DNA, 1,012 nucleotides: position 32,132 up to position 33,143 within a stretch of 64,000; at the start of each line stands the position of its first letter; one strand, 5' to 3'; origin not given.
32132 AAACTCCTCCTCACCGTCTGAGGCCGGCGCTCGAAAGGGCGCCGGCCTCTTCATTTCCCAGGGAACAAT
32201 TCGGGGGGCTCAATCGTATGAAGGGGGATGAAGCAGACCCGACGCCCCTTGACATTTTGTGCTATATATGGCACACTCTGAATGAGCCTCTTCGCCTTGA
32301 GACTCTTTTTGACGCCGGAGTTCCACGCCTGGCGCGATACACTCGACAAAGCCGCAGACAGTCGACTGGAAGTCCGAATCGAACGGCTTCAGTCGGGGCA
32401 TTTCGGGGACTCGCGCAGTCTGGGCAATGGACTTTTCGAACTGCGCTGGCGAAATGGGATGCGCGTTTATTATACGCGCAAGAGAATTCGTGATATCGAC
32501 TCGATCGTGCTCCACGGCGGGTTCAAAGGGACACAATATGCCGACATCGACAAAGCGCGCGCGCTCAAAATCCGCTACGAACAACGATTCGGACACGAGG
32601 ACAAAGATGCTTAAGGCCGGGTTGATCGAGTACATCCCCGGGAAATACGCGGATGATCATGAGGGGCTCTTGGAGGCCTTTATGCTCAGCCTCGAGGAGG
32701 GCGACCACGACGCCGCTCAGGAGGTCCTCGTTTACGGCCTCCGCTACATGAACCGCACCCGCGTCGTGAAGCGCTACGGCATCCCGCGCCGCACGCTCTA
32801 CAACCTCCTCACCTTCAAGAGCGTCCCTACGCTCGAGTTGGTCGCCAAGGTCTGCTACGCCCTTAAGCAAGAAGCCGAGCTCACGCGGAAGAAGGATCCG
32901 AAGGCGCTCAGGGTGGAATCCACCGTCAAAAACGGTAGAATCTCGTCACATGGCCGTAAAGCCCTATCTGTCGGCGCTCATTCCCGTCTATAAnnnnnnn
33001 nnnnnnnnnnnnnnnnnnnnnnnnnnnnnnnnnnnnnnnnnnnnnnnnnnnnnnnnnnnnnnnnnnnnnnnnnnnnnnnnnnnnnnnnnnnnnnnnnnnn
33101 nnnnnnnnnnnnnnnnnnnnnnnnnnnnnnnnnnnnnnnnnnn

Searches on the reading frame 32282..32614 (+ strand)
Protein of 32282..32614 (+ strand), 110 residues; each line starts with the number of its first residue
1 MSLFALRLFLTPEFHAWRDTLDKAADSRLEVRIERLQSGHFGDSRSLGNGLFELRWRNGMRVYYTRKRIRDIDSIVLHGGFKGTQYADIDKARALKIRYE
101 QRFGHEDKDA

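Call 46: search_protein_families(library=pfam, proteins=[window:32282-32614:+], max_evalue=0.01)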
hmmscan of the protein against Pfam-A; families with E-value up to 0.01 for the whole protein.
window:32282-32614:+ (110 aa): 1 family
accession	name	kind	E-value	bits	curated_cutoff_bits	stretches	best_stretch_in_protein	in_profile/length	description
PF05973.20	Gp49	-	5.7e-05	23.5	23.9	1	19-89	4-79/90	Phage derived protein Gp49-like (DUF891)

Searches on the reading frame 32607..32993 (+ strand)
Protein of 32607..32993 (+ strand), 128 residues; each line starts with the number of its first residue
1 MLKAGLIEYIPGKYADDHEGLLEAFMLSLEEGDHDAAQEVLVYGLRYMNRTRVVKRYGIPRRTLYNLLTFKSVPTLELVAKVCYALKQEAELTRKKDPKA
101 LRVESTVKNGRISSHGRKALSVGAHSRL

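Call 46: search_protein_families(library=pfam, proteins=[window:32607-32993:+], max_evalue=0.01)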
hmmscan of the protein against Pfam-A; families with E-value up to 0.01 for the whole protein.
window:32607-32993:+ (128 aa): 2 families
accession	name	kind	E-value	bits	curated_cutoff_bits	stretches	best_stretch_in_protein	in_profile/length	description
PF21716.3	dnstrm_HI1420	-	8.2e-05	22.8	27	1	13-90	9-86/90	Probable addiction module antidote protein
PF13443.12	HTH_26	-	0.0076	16.9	22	0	46-87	9-51/63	Cro/C1-type HTH DNA-binding domain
